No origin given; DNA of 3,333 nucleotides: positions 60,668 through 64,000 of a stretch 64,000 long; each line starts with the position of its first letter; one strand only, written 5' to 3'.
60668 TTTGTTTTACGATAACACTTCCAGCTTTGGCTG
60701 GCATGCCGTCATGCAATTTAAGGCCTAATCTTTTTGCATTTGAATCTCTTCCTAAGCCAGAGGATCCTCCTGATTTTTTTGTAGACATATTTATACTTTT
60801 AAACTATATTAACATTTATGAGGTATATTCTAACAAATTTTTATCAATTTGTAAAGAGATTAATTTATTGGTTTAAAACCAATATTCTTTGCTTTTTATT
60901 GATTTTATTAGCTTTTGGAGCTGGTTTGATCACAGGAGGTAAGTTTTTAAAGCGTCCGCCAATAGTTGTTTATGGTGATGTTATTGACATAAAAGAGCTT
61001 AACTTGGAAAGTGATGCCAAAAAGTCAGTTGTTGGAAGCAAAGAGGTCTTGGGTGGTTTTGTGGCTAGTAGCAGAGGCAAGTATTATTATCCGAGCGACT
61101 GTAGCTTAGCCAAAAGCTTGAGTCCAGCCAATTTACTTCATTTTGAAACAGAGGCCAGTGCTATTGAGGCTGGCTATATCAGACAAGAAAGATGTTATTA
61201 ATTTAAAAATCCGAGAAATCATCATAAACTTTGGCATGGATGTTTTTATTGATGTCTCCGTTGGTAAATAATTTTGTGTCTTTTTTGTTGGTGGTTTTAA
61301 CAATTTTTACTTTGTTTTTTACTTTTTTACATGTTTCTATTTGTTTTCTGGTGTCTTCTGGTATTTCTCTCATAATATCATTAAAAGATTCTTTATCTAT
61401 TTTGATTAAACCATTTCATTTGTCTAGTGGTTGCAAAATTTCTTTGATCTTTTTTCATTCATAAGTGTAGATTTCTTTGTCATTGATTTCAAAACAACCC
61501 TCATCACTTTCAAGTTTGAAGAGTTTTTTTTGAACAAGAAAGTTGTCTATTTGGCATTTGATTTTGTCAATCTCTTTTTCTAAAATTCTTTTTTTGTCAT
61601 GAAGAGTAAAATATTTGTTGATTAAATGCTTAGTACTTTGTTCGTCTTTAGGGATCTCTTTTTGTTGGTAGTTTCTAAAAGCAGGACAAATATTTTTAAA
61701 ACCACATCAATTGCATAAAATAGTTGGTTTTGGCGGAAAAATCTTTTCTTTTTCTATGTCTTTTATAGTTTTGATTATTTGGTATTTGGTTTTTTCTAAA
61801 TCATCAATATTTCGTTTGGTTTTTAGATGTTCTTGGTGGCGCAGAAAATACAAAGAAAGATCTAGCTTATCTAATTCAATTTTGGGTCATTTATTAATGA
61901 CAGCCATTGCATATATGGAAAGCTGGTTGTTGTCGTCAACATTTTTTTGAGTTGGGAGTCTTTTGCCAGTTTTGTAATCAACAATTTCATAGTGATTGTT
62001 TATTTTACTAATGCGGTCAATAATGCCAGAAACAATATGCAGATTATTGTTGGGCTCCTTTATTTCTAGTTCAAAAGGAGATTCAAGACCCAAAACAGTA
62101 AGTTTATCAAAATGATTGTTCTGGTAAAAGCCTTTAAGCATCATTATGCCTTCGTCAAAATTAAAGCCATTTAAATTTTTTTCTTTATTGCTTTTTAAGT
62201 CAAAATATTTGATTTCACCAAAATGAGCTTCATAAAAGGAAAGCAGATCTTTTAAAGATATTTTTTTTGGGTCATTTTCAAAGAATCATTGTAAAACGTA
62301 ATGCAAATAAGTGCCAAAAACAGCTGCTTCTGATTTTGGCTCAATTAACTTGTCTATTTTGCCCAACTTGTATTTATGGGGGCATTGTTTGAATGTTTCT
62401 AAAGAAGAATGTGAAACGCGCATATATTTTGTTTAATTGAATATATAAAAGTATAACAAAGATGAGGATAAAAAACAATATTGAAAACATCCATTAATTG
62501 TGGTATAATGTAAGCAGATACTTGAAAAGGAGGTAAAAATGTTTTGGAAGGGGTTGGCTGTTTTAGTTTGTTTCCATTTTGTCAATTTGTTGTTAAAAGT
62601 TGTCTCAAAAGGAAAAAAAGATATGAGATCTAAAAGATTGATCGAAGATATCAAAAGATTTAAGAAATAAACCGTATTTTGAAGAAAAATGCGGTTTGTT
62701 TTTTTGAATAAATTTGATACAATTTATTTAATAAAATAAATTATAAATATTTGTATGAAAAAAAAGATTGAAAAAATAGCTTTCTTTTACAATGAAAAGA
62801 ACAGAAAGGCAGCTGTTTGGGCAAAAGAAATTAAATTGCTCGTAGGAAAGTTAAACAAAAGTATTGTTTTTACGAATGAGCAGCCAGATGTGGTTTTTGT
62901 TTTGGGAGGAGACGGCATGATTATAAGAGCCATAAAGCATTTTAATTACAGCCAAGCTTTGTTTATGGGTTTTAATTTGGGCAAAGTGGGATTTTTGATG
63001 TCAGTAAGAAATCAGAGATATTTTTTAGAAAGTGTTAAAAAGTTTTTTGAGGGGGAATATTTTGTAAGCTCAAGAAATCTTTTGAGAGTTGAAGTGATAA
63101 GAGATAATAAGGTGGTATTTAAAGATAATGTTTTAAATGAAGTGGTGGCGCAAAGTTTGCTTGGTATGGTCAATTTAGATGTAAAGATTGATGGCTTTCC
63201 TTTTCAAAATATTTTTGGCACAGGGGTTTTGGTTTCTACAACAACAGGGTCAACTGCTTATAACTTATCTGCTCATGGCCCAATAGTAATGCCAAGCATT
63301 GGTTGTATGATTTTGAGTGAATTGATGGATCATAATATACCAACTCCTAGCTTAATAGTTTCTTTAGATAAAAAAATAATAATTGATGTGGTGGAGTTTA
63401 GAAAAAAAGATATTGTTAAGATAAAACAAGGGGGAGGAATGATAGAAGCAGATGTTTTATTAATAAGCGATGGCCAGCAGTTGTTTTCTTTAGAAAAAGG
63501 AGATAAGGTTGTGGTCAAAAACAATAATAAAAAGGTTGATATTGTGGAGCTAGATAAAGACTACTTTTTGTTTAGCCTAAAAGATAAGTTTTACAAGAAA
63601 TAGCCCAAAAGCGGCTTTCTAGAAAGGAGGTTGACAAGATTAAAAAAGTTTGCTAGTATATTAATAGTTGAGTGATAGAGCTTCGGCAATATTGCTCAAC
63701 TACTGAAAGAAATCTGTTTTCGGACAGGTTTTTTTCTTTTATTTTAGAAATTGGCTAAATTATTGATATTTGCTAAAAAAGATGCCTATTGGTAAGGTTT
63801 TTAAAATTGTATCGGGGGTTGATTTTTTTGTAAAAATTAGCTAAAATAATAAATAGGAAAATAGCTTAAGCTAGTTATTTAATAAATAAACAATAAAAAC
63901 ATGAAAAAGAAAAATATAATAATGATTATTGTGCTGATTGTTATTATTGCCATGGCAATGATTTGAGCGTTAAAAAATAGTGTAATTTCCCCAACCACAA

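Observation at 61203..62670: Orphan Cas4-like Fe-S PD-(D/E)xK nuclease on the minus strand, next to a tiny SD-led ORF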

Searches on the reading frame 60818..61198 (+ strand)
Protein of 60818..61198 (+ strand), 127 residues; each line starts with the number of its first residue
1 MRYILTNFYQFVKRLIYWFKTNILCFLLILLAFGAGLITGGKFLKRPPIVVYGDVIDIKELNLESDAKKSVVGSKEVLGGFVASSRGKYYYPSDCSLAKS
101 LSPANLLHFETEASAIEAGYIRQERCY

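Call 53: search_protein_families(library=pfam, proteins=[window:60818-61198:+], max_evalue=0.01)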
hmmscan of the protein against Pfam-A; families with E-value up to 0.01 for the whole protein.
seq(127 aa): 0 families

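Call 78: search_protein_families(library=ncbifam, proteins=[window:60818-61198:+], max_evalue=0.1)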
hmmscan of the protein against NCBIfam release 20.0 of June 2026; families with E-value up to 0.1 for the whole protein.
seq(127 aa): 2 families
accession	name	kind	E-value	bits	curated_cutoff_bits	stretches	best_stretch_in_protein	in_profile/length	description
TIGR03226.1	PhnU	equivalog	0.024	14.1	283.45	1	22-56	240-274/311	2-aminoethylphosphonate ABC transporter permease subunit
NF011624.0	PRK15050.1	equivalog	0.047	12.8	247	1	22-64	222-262/297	2-aminoethylphosphonate ABC transporter permease subunit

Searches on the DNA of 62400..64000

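Call 90: search_rna_families(source=window, start=62400, end=64000, threshold=evalue, max_evalue=1)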
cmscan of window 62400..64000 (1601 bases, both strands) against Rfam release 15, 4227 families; matches with E-value up to 1: 1.
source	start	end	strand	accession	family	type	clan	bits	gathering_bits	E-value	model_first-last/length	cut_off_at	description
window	63664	63753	+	RF02621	BSnc120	Gene; sRNA;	-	19.1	114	0.44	1-88/88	no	Brucella sRNA 120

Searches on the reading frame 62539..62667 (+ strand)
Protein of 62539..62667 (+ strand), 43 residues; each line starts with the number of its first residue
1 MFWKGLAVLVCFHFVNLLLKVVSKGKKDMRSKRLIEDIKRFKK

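Call 7: search_protein_families(library=pfam, proteins=[window:62539-62667:+], max_evalue=1)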
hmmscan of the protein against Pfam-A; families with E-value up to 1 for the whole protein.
seq(43 aa): 1 family
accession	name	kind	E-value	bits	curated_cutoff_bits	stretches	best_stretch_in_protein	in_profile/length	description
PF15183.11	MRAP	-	0.083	13.3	27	1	2-28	42-67/89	Melanocortin-2 receptor accessory protein family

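Call 49: search_protein_families(library=padloc, proteins=[window:62539-62667:+], max_evalue=0.01)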
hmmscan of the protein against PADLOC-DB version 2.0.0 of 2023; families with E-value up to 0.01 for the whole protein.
seq(43 aa): 0 families

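Call 78: search_protein_families(library=ncbifam, proteins=[window:62539-62667:+], max_evalue=0.1)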
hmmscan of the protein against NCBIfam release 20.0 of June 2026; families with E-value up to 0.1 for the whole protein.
seq(43 aa): 0 families

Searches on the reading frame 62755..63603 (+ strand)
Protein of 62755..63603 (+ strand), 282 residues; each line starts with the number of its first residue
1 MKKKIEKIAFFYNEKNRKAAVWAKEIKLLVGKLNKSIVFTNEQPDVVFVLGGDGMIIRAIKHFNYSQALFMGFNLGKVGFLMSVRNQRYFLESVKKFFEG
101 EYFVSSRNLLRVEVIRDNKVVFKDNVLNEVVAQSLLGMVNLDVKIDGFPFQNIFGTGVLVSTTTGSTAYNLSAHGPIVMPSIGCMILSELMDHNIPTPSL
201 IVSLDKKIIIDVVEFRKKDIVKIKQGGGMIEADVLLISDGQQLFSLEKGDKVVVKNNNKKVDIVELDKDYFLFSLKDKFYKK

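Call 79: find_encoding_contigs(protein=window:62755-63603:+, flank=10000, max_places=2)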
Protein window:62755-63603:+ (282 aa): no gene with exactly this product is on record in the collection.
